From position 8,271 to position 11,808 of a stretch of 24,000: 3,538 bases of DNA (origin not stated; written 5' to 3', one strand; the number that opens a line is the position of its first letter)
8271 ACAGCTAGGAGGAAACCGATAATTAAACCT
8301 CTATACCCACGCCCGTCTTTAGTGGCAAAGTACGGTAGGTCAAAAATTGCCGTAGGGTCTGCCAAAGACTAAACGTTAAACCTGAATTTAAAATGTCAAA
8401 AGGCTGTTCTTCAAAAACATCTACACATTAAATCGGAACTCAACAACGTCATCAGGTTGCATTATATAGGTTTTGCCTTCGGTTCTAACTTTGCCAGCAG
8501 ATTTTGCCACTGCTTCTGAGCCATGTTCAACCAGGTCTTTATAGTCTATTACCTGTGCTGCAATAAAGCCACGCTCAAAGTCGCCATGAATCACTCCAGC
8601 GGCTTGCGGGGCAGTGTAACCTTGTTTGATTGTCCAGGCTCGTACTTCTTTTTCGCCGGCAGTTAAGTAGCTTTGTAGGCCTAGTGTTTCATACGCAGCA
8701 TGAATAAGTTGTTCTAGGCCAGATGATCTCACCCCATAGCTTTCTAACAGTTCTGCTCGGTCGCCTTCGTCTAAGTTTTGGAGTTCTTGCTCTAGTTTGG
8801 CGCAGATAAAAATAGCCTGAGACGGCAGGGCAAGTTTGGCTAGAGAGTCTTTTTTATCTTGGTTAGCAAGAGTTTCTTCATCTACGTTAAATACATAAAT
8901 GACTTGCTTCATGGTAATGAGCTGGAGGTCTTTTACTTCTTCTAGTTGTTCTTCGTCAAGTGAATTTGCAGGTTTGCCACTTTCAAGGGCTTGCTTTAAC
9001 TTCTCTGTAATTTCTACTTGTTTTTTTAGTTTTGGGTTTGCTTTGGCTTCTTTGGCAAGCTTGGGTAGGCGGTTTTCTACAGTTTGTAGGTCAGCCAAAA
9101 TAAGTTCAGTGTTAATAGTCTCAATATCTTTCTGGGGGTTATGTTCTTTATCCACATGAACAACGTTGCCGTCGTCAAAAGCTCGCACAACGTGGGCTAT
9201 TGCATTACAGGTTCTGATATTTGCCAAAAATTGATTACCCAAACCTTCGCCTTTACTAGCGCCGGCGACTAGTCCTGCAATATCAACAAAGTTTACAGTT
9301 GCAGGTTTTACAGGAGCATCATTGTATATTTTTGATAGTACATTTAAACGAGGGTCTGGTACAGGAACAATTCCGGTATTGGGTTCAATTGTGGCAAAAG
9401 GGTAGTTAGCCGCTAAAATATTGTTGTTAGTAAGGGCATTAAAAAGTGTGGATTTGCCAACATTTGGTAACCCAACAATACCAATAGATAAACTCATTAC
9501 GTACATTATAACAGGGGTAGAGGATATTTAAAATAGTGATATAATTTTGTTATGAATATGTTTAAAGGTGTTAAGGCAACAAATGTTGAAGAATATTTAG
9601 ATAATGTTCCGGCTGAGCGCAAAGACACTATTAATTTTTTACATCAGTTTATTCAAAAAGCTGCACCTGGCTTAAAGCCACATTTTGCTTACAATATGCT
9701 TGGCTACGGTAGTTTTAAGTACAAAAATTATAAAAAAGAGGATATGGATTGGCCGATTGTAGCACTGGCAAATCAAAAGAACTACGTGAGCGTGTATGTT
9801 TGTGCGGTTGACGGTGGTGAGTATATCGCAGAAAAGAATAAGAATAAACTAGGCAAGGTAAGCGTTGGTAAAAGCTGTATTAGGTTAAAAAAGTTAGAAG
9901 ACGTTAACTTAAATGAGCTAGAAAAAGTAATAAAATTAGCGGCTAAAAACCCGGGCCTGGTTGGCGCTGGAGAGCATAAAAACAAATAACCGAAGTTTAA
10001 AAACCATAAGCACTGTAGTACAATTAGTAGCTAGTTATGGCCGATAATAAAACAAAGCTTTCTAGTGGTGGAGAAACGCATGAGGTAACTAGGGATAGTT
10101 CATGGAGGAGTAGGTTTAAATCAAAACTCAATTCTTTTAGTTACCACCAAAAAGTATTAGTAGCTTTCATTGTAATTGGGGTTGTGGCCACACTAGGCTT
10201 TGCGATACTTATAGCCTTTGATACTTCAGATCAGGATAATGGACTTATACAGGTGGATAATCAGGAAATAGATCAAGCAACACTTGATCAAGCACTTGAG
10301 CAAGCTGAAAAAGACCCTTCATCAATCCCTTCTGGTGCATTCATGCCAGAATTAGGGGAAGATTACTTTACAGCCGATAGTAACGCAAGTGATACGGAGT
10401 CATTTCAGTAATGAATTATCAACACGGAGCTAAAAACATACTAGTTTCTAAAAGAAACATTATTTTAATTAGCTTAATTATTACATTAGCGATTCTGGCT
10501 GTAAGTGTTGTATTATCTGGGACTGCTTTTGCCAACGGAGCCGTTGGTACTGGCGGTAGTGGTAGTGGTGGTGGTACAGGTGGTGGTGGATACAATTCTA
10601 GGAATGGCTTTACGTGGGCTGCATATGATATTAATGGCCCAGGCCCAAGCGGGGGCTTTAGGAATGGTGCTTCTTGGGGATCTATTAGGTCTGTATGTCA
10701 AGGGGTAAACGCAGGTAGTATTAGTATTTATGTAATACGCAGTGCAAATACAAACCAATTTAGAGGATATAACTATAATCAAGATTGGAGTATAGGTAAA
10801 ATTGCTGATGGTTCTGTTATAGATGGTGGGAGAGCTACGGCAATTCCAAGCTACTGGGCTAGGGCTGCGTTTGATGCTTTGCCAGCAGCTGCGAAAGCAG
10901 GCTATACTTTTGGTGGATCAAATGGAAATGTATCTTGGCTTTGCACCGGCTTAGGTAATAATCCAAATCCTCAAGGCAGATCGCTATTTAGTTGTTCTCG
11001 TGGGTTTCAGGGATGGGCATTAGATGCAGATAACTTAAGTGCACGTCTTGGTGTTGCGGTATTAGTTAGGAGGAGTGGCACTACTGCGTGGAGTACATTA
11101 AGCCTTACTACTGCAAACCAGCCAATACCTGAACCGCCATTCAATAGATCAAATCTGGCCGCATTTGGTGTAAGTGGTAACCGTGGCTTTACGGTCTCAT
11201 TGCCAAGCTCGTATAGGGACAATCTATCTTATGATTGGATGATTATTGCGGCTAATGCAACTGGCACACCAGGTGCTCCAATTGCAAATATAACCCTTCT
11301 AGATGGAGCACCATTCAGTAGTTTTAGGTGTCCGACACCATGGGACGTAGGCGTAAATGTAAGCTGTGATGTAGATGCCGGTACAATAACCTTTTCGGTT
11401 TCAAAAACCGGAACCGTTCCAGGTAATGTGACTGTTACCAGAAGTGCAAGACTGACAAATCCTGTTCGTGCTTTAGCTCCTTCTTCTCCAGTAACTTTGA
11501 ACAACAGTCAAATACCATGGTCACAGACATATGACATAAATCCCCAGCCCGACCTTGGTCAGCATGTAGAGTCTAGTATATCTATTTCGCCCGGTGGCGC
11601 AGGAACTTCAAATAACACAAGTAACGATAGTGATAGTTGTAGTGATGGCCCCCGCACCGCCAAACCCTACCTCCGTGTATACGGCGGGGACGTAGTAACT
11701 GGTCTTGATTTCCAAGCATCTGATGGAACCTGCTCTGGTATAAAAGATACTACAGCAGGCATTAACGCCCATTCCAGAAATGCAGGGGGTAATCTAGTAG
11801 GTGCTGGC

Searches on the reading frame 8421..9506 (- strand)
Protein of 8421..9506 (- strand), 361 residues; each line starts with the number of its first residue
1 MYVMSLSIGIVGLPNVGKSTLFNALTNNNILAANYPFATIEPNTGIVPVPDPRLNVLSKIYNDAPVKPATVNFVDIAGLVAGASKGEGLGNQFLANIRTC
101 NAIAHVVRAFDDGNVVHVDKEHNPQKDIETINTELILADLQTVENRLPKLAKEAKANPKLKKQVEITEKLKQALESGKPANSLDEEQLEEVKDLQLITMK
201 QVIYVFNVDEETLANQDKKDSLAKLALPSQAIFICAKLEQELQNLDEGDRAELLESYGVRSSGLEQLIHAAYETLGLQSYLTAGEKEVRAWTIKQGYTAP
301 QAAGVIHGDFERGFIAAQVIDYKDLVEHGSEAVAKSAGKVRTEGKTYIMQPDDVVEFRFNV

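Call 89: search_protein_families(library=pfam, proteins=[window:8421-9506:-], max_evalue=0.001)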
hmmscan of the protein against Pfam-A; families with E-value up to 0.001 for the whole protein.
window:8421-9506:- (361 aa): 3 families
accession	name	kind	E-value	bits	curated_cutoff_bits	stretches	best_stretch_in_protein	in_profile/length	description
PF06071.19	YchF-GTPase_C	-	1.2e-36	125.1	27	1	277-360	1-84/84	Protein of unknown function (DUF933)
PF01926.29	MMR_HSR1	-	1.5e-22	80.3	21.9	1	8-121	2-95/113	50S ribosome-binding GTPase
PF02421.24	FeoB_N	-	2.5e-08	34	27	1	8-49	3-44/156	Ferrous iron transport protein B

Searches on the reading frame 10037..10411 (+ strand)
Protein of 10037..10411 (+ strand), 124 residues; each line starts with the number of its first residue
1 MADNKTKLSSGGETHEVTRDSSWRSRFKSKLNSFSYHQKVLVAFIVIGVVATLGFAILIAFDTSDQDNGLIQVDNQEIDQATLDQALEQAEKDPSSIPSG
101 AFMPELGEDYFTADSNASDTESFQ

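Call 6: search_protein_families(library=pfam, proteins=[window:10037-10411:+], max_evalue=0.1)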
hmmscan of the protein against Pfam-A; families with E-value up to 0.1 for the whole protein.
window:10037-10411:+ (124 aa): 2 families
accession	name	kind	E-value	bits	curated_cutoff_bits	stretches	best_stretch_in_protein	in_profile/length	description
PF13624.11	SurA_N_3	-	4.5e-05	23.8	27.2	1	32-93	3-64/162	SurA-like N-terminal domain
PF13623.11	SurA_N_2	-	0.035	14.4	28.5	1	37-93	7-66/145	SurA-like N-terminal domain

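Call 7: search_protein_families(library=ncbifam, proteins=[window:10037-10411:+], max_evalue=0.1)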
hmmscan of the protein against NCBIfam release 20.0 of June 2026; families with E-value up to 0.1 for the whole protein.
window:10037-10411:+ (124 aa): 2 families
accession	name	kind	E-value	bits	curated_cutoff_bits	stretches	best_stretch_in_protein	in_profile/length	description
NF008411.1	PRK11234.1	equivalog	0.0092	14.4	1170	1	17-93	633-711/723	cyclic di-3',5'-guanylate-activated glycosyltransferase NfrB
NF004931.0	PRK06287.1-2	equivalog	0.092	13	142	0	44-93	6-55/107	cobalt transport protein CbiN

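Call 103: search_protein_families(library=pfam, proteins=[window:10037-10408:+], max_evalue=1)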
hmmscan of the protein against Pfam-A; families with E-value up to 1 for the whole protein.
window:10037-10408:+ (124 aa): 4 families
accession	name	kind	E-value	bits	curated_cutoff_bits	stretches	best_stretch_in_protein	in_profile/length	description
PF13624.11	SurA_N_3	-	4.5e-05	23.8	27.2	1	32-93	3-64/162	SurA-like N-terminal domain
PF13623.11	SurA_N_2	-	0.035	14.4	28.5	1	37-93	7-66/145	SurA-like N-terminal domain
PF14914.11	LRRC37AB_C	-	0.19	12.1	27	1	17-57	93-133/147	LRRC37A/B like protein 1 C-terminal domain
PF00480.26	ROK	-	0.19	11.7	22.9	1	41-119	59-124/294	ROK family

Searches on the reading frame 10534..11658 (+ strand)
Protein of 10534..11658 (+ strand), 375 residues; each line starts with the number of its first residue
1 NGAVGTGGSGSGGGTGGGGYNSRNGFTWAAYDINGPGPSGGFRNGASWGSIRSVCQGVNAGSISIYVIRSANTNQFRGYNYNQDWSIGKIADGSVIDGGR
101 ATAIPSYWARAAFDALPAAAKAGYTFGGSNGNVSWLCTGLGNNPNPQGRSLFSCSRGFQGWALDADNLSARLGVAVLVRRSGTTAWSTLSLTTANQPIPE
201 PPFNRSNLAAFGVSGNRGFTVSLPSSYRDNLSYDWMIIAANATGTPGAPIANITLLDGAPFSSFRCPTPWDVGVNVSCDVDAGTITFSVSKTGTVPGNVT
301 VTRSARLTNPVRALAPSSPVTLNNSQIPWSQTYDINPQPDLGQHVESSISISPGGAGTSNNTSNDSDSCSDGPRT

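Call 95: search_solved_structures(query=window:10534-11658:+, max_evalue=1)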
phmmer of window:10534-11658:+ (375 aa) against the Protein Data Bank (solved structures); distinct sequences matched with E-value up to 1: 0.
